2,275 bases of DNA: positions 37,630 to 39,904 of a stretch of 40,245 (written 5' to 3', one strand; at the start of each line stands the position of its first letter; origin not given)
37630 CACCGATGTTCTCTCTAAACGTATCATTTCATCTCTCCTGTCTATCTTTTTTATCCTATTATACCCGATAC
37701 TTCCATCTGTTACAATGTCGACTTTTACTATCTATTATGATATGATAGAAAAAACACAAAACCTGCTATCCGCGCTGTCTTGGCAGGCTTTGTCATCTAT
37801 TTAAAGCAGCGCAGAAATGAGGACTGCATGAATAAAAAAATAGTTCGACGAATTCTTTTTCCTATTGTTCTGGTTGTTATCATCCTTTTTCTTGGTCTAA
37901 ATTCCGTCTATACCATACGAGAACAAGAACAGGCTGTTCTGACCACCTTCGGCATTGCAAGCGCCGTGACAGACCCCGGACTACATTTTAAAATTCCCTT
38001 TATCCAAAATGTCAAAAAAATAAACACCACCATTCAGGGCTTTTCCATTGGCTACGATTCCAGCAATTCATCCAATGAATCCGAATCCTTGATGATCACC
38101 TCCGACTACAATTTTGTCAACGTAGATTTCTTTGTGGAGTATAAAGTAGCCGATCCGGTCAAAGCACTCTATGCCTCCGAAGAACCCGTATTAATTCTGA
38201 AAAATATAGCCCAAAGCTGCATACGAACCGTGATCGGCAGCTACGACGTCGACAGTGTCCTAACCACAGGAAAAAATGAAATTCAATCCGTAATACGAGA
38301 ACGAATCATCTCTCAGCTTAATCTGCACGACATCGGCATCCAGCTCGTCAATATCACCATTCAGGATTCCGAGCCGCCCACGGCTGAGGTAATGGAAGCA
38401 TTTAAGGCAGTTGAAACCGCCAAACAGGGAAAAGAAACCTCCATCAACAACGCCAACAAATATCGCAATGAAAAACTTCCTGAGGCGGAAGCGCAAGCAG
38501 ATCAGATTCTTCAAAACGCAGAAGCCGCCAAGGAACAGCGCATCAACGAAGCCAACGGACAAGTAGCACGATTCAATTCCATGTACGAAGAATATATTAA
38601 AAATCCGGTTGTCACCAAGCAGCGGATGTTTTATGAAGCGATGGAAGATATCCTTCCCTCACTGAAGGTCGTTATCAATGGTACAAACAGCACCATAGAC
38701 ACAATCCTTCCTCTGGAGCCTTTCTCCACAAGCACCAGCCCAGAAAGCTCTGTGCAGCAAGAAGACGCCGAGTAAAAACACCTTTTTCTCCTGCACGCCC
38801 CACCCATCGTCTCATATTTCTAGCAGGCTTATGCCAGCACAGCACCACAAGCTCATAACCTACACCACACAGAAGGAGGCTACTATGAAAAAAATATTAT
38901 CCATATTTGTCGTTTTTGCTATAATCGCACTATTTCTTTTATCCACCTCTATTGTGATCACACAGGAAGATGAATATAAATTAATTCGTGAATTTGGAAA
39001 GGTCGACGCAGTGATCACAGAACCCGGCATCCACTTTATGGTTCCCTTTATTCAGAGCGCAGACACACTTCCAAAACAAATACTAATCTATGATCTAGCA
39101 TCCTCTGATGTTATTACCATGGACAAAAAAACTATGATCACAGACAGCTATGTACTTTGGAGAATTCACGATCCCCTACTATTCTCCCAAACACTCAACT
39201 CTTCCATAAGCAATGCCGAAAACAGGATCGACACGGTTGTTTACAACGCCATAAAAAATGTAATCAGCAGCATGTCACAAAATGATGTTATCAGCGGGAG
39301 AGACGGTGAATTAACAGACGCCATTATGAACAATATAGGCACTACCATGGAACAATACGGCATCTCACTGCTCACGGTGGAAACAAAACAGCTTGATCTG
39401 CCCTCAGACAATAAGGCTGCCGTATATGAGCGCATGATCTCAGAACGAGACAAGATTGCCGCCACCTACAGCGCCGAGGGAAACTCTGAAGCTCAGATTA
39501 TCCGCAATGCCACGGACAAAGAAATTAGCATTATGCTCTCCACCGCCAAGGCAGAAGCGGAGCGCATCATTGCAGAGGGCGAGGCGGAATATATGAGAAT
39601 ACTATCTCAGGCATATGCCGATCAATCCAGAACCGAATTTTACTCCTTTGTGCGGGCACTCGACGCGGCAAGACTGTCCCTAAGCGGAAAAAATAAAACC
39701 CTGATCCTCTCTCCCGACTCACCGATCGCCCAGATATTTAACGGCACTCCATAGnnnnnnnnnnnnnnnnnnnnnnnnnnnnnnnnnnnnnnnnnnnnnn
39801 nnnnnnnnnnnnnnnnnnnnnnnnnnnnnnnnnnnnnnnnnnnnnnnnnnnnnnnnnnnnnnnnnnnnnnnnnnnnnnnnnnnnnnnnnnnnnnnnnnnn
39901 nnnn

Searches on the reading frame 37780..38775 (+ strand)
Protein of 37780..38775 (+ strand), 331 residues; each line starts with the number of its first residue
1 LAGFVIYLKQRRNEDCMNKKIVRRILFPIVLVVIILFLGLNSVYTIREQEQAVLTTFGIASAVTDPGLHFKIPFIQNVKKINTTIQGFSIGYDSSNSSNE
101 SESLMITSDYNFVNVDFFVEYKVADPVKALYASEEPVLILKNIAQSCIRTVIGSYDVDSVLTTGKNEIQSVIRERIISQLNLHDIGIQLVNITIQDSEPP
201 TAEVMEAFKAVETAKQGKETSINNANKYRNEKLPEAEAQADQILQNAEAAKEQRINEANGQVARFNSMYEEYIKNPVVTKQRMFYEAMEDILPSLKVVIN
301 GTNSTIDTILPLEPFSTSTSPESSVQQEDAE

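Call 10: search_protein_families(library=pfam, proteins=[window:37780-38775:+])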
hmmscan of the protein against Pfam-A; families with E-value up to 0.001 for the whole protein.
window:37780-38775:+ (331 aa): 1 family
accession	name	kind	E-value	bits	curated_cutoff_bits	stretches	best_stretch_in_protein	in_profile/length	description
PF01145.31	Band_7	-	8.5e-27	94.8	23.6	1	45-227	2-174/176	SPFH domain / Band 7 family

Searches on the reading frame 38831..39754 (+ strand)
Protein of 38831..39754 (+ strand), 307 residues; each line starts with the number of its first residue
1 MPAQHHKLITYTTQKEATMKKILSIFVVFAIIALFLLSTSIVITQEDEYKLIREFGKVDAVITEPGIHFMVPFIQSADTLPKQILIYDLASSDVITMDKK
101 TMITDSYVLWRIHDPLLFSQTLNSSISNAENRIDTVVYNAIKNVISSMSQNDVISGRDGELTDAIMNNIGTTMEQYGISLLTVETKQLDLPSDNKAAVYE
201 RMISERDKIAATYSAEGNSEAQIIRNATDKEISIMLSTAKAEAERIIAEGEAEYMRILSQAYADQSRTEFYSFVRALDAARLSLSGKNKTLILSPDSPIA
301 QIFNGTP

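Call 10: search_protein_families(library=pfam, proteins=[window:38831-39754:+])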
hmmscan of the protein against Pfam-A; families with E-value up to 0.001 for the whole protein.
window:38831-39754:+ (307 aa): 1 family
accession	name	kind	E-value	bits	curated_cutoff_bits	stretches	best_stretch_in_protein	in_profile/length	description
PF01145.31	Band_7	-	4.7e-29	102.1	23.6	1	44-217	3-174/176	SPFH domain / Band 7 family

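Call 14: find_encoding_contigs(protein=window:38831-39754:+, flank=10000, max_places=10)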
Protein window:38831-39754:+ (307 aa): no gene with exactly this product is on record in the collection.

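Call 32: find_homologous_proteins(query=window:38831-39754:+, max_evalue=1e-60)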
Query window:38831-39754:+ (307 aa): 7991 proteins with E <= 1e-60 among 8000 candidates; the best 120 are listed.
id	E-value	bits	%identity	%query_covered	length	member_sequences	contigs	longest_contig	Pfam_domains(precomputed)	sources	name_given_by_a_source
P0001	6.5e-177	605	100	94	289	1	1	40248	PF01145.32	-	-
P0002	3.3e-165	566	93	94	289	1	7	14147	PF01145.32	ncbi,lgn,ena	-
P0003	1.3e-163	561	88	100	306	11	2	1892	PF01145.32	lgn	-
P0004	1.8e-153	528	88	94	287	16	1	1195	PF01145.32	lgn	-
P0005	3.6e-153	527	87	94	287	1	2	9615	PF01145.32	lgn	-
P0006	1.9e-152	524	87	94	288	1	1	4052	PF01145.32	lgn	-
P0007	4.4e-150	517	84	94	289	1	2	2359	PF01145.32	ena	-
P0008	6.3e-149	513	84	94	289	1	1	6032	PF01145.32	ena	-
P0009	6.3e-148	510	84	94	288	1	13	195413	PF01145.32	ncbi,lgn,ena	-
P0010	1.4e-147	508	85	94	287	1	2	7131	PF01145.32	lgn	-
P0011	2.7e-147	507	85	94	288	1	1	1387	PF01145.32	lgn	-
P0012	6.3e-147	506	84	94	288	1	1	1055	PF01145.32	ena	-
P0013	1.2e-146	505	84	94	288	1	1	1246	PF01145.32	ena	-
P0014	1.2e-146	505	83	94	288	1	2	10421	PF01145.32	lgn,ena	-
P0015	2.2e-146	504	83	94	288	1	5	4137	PF01145.32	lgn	-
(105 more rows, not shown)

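Call 33: find_encoding_contigs(protein=P0002, flank=6000, max_places=4)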
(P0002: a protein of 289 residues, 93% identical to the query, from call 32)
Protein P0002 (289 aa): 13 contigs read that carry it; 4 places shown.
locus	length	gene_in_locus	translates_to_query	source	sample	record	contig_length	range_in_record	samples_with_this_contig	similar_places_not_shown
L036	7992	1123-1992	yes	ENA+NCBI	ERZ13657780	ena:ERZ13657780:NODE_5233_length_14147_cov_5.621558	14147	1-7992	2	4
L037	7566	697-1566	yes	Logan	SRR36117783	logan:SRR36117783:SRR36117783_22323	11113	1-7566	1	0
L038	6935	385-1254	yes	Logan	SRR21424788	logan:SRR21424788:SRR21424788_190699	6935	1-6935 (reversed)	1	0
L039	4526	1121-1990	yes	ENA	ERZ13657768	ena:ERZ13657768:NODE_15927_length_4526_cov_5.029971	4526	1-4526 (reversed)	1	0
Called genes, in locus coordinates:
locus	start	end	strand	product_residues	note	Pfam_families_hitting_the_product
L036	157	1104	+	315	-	PF01145:Band_7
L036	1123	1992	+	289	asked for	PF01145:Band_7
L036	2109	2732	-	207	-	PF04854:DUF624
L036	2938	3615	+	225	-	-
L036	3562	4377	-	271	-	PF13302:Acetyltransf_3, PF00583:Acetyltransf_1 (weak)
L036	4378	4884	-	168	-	PF00160:Pro_isomerase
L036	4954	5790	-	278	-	PF04536:TPM_phosphatase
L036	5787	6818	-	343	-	PF08271:Zn_Ribbon_TF (faint), PF13248:Zn_ribbon_3 (faint)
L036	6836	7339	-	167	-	PF08279:HTH_11, PF02829:3H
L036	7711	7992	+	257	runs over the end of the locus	PF01235:Na_Ala_symp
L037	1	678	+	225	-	?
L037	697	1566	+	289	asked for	PF01145:Band_7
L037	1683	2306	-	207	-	PF04854:DUF624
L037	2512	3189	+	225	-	-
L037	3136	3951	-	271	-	PF13302:Acetyltransf_3, PF00583:Acetyltransf_1 (weak)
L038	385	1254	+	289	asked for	PF01145:Band_7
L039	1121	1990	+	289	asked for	PF01145:Band_7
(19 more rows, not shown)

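Call 34: find_encoding_contigs(protein=P0009, flank=6000, max_places=3)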
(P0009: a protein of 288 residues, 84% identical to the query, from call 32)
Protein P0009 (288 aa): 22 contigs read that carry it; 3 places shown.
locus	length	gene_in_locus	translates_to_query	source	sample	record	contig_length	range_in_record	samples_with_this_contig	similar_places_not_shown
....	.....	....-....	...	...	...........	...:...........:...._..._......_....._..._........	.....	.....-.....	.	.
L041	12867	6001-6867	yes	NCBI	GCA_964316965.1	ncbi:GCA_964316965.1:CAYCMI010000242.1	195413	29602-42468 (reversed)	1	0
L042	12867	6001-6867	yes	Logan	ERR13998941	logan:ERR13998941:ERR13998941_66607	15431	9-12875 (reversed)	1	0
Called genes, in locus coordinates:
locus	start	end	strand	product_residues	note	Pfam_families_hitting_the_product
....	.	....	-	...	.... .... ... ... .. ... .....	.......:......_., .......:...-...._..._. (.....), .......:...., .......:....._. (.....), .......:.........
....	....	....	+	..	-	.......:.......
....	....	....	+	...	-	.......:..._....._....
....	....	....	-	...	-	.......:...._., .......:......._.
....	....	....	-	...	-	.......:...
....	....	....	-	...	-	-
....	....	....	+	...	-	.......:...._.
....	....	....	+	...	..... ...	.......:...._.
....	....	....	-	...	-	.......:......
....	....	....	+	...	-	-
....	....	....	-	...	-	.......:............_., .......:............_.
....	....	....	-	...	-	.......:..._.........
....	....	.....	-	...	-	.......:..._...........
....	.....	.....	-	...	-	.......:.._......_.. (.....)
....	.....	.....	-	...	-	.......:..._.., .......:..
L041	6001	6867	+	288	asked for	PF01145:Band_7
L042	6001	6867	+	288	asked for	PF01145:Band_7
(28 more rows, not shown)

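Call 37: find_encoding_contigs(protein=P0005, flank=3000, max_places=2)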
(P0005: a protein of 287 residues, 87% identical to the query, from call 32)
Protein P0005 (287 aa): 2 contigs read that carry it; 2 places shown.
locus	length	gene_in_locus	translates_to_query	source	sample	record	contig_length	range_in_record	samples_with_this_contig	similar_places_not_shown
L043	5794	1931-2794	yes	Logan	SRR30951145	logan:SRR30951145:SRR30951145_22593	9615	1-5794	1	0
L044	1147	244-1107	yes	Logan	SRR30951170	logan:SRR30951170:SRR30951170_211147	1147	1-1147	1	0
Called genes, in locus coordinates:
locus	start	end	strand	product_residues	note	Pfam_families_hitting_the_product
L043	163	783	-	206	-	-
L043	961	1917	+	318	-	PF01145:Band_7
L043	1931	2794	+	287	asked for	PF01145:Band_7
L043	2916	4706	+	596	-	PF08269:dCache_2, PF17200:sCache_2, PF00672:HAMP (faint), PF00015:MCPsignal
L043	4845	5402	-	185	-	-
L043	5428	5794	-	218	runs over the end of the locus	-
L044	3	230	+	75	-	?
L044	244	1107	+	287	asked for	PF01145:Band_7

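Call 38: find_encoding_contigs(protein=P0006, flank=3000, max_places=2)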
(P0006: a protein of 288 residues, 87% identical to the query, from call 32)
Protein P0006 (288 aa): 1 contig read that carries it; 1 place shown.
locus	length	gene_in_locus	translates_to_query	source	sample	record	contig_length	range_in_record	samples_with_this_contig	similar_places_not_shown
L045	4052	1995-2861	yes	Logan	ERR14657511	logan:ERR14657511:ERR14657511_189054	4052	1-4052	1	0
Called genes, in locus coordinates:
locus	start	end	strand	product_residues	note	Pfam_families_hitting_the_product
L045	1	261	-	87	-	?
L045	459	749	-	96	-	-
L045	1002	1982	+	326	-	PF01145:Band_7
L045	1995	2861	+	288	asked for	PF01145:Band_7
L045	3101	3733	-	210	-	PF28530:DUF8426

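Call 39: find_encoding_contigs(protein=P0001, flank=3000, max_places=3)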
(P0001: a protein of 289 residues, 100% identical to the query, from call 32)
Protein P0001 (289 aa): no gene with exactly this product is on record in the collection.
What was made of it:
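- Tried and rejected: Two exact-protein look-ups of the window's HflC failed (calls 14, 39).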
